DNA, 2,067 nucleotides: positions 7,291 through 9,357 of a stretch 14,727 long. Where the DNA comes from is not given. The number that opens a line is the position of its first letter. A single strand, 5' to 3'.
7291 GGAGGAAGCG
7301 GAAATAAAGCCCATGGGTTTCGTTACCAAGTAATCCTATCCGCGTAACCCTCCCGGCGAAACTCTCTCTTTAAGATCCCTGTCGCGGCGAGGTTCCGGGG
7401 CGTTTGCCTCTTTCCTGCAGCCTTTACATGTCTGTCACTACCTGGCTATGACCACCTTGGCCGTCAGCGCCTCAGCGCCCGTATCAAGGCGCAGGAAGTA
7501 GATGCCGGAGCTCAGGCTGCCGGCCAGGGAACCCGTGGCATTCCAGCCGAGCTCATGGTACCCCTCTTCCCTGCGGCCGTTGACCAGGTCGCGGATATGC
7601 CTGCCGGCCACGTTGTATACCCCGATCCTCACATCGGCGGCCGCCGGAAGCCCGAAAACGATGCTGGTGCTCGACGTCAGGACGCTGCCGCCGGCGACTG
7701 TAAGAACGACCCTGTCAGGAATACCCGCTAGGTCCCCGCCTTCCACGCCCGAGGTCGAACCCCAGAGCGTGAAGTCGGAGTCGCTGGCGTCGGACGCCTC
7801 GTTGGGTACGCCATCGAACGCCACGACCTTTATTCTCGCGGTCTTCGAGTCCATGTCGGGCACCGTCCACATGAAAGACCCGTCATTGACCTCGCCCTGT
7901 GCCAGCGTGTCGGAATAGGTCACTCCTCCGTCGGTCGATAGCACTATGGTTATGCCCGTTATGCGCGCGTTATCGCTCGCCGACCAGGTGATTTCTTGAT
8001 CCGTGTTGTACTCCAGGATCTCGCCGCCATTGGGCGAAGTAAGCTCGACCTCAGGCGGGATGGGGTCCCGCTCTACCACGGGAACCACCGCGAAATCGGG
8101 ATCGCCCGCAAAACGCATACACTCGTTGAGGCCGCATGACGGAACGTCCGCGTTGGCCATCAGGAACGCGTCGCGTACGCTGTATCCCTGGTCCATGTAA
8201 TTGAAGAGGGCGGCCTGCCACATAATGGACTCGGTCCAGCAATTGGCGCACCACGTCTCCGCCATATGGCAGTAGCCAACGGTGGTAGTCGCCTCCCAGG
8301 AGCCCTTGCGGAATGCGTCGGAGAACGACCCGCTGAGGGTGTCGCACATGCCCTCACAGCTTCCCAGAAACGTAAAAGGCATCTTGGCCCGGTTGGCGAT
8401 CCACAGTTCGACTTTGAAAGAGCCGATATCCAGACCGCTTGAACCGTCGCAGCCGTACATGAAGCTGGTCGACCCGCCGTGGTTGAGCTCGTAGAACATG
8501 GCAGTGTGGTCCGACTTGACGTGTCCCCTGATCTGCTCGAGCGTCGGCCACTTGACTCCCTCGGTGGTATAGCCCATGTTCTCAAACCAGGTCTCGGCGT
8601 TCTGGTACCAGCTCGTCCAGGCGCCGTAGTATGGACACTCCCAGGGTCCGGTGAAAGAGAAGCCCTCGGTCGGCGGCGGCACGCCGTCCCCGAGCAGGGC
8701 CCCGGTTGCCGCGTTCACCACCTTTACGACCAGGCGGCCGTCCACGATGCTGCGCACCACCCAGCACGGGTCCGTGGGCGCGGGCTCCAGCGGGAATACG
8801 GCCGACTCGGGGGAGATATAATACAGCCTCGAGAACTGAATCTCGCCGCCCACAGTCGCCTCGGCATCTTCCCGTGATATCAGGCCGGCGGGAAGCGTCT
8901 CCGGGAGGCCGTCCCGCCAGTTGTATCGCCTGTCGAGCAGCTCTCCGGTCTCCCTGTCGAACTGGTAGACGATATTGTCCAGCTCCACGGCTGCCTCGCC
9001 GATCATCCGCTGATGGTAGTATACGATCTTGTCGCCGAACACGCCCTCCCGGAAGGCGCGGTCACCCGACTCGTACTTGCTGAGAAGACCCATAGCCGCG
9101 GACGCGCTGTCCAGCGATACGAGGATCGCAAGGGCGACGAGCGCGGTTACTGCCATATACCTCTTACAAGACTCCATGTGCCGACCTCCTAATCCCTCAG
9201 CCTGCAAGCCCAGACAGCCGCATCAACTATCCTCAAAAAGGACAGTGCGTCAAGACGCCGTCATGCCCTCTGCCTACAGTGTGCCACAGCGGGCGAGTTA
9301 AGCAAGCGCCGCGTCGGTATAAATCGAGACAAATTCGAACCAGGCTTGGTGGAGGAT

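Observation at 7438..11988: Tandem secreted cysteine proteases of two unrelated catalytic folds share a homologous pre-CTD domain and a T9SS-type sorting domain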

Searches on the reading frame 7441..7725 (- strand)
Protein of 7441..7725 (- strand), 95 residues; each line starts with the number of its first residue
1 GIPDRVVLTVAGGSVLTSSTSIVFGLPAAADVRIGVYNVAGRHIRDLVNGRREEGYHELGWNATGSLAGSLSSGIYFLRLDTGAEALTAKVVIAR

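Call 78: find_homologous_proteins(query=A5, max_evalue=0.000001)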
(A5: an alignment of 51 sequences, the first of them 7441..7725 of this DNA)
Query A5 (51 sequences) (95 aa, profile of the alignment): 547 proteins with E <= 0.000001 among 4438 candidates; the best 120 are listed.
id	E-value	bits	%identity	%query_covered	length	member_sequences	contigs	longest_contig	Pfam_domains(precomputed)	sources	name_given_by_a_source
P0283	3.5e-31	125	33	99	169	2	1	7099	PF13860.13,PF01483.28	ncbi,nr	ncbi:MAG: T9SS type A sorting domain-containing protein, partial [Candidatus Eisenbacteria bacterium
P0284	6.8e-30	120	37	98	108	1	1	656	PF13860.13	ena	-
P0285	8.5e-30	120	37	100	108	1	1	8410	PF18962.8,PF13860.13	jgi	jgi:flagellar hook assembly protein FlgD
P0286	8.5e-30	120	34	100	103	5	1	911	PF13860.13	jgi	jgi:flagellar hook assembly protein FlgD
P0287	1.5e-29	119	37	80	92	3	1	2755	PF13860.13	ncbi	-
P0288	3.8e-29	118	35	99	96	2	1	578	PF18962.8,PF13860.13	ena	-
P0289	4.6e-29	118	33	98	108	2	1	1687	PF13860.13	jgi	-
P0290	5.5e-29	117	33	100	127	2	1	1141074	PF18962.8,PF13860.13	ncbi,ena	-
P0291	5.9e-29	117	32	99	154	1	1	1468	PF13860.13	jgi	jgi:hypothetical protein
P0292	7.0e-29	117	34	99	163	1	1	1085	PF13860.13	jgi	-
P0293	7.5e-29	117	37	99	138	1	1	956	PF13860.13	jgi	jgi:hypothetical protein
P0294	2.3e-28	115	34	100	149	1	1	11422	PF13860.13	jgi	jgi:hypothetical protein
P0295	4.3e-28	115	37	80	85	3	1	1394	PF13860.13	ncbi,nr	ncbi:MAG: T9SS type A sorting domain-containing protein, partial [Candidatus Eisenbacteria sp.]|nr:T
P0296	8.7e-28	114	34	100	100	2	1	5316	PF13860.13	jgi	jgi:flagellar hook assembly protein FlgD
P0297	5.1e-27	111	36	80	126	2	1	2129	PF13860.13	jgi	jgi:hypothetical protein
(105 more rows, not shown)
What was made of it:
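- NCBI names Eisenbacteria proteins with this domain 'T9SS type A sorting domain-containing protein' (call 78).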

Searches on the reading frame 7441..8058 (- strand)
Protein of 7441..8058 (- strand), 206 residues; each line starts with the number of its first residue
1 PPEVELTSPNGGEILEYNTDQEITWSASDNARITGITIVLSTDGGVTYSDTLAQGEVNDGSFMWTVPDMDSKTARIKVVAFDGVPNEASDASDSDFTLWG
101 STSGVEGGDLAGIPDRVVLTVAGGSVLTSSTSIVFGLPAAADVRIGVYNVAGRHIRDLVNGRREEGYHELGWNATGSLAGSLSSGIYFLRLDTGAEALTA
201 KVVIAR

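Call 35: find_homologous_proteins(query=window:7441-8058:-, max_evalue=0.00001)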
Query window:7441-8058:- (206 aa): 26 proteins with E <= 0.00001 among 1451 candidates.
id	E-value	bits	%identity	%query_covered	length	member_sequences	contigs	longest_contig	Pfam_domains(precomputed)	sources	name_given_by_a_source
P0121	1.0e-96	340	75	100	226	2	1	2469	PF17957.8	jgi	jgi:hypothetical protein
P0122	1.7e-94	333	74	100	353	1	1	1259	PF17957.8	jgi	jgi:hypothetical protein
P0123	3.6e-94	332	71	100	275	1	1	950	-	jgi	jgi:hypothetical protein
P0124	1.9e-78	281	75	83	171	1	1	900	PF13860.13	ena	-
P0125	1.6e-71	258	56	100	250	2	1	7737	PF17957.8,PF13860.13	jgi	jgi:hypothetical protein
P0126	7.7e-66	240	54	100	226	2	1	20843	PF17957.8,PF10342.16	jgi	jgi:hypothetical protein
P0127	5.5e-62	227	53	100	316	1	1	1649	PF17957.8,PF10342.16,PF13860.13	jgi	jgi:hypothetical protein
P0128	2.3e-60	222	51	98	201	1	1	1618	PF10342.16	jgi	jgi:hypothetical protein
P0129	3.2e-60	221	51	100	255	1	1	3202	-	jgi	jgi:hypothetical protein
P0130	1.5e-56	209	52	100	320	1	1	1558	-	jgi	jgi:hypothetical protein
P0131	3.5e-56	208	49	100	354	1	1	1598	-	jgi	jgi:hypothetical protein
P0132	1.2e-55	206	49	100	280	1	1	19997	PF13860.13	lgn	-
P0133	1.5e-54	203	50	100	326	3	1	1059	-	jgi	jgi:hypothetical protein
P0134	2.3e-52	195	47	100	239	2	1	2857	PF17957.8,PF13860.13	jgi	jgi:hypothetical protein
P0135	2.9e-52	195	54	90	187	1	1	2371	-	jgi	jgi:hypothetical protein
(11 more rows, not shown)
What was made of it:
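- Tried and rejected: The single-sequence search returned mostly short fragments from the same gene pair (call 35).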

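Call 55: predict_structure(alignment_id=A3)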
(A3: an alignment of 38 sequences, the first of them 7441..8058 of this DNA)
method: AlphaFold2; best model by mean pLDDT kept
length: 206 residues; sequences in the alignment: 38
mean_pLDDT: 87.3   pTM: 0.56
mean pLDDT of the five models: 87.3, 86.4, 86.2, 85.1, 84.8
residues with pLDDT >= 90: 130; 70-90: 48; 50-70: 25; < 50: 3
segments of 3 or more residues with pLDDT < 50: none
pLDDT, mean of each block of 10 residues (from residue 1): 96 87 96 95 96 96 92 96 94 93 60 90 59 90 94 91 92 57 84 93 78
secondary structure, 60 per line:
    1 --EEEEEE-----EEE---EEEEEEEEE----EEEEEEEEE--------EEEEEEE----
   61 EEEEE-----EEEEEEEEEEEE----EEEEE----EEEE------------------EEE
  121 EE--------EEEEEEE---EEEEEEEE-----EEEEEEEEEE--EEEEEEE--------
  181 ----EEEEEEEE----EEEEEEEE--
elements in order: E3-8 E14-16 E20-28 E33-41 E50-56 E61-65 E71-82 E87-91 E96-99 E118-122 E131-137 E141-148 E154-163 E166-172 E185-192 E197-204
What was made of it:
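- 7441..7719 (-): Gene 2 C-terminal sorting-type domain (CTD). Seven predicted strands (call 55).
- On T9SS type A cargo (C-terminal sorting domain): Seven strands are predicted between cassette residues 118 and 204 (call 55).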

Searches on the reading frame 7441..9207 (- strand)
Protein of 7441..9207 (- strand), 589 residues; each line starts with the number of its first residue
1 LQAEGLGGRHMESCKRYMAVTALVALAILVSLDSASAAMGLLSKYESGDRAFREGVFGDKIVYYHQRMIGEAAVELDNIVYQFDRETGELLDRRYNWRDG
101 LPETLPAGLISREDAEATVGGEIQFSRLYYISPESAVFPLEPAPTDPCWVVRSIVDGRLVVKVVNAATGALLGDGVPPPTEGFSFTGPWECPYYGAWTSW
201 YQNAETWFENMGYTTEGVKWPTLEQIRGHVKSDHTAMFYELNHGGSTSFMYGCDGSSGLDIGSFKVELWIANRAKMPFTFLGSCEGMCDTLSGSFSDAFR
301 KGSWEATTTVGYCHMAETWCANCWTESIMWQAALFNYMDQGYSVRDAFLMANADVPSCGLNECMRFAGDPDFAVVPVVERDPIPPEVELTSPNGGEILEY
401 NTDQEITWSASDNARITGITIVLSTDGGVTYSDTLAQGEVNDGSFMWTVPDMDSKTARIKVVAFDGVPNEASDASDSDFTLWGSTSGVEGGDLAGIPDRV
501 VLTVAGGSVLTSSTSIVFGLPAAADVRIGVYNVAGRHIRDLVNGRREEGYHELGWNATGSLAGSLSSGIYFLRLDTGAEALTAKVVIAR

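Call 5: search_protein_families(library=pfam, proteins=[window:7441-9207:-], max_evalue=0.1)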
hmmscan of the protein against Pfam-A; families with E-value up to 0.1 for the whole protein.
window:7441-9207:- (589 aa): 4 families
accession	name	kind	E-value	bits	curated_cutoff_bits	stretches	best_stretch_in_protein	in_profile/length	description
PF17957.7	Big_7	-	5.5e-05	24.2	24.1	1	385-461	1-70/70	Bacterial Ig domain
PF13860.13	FlgD_ig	-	7e-05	23.2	27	1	513-573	9-72/79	FlgD Ig-like domain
PF10342.15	Kre9_KNH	-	0.0044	18.2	24.6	1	391-451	1-63/94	Kre9/KNH-like N-terminal Ig-like domain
PF18962.6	Por_Secre_tail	-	0.0087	16.8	27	1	523-587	19-75/75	Secretion system C-terminal sorting domain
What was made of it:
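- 7756..8058 (-): Gene 2 Ig-like pre-CTD domain. PF17957 24.2 bits (cut-off 24.1) (call 5).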

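Call 6: search_protein_families(library=ncbifam, proteins=[window:7441-9207:-], max_evalue=0.1)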
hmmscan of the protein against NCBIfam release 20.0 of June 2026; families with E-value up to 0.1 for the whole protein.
window:7441-9207:- (589 aa): 2 families
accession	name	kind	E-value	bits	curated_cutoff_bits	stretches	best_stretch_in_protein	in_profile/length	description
TIGR04183.1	Por_Secre_tail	domain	0.00013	21.8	23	1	516-587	11-71/72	T9SS type A sorting domain-containing protein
NF005176.1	PRK06655.1-1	equivalog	0.012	15.5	230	1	519-577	92-150/197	flagellar hook assembly protein FlgD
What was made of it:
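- On T9SS type A cargo (C-terminal sorting domain): Gene 2 scores 21.8 bits (not met) (call 6).
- Closest known: Cathepsin L-like C1A peptidases. Different: Gene 1 carries an extra C-terminal extension of about 500 aa: beta-sandwich modules, a choice-of-anchor-J-like domain, an Ig-like domain and the CTD (calls 5, 6).
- Both CTDs are well below the Pfam PF18962 cut-off and score better with FlgD_ig (calls 5, 6). PF18962 is far below its cut-off, and gene 2 is below the TIGR04183 cut-off (calls 5, 6).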

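Call 8: search_solved_structures(query=window:7441-9207:-, max_evalue=1, show_alignments=2)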
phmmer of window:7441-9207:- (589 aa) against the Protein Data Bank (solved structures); distinct sequences matched with E-value up to 1: 1.
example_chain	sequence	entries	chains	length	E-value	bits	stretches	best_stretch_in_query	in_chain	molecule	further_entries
4a41_A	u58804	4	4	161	0.22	12.9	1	352-475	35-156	ALPHA-N-ACETYLGLUCOSAMINIDASE FAMILY PROTEIN | Alpha-N-acetylglucosaminidase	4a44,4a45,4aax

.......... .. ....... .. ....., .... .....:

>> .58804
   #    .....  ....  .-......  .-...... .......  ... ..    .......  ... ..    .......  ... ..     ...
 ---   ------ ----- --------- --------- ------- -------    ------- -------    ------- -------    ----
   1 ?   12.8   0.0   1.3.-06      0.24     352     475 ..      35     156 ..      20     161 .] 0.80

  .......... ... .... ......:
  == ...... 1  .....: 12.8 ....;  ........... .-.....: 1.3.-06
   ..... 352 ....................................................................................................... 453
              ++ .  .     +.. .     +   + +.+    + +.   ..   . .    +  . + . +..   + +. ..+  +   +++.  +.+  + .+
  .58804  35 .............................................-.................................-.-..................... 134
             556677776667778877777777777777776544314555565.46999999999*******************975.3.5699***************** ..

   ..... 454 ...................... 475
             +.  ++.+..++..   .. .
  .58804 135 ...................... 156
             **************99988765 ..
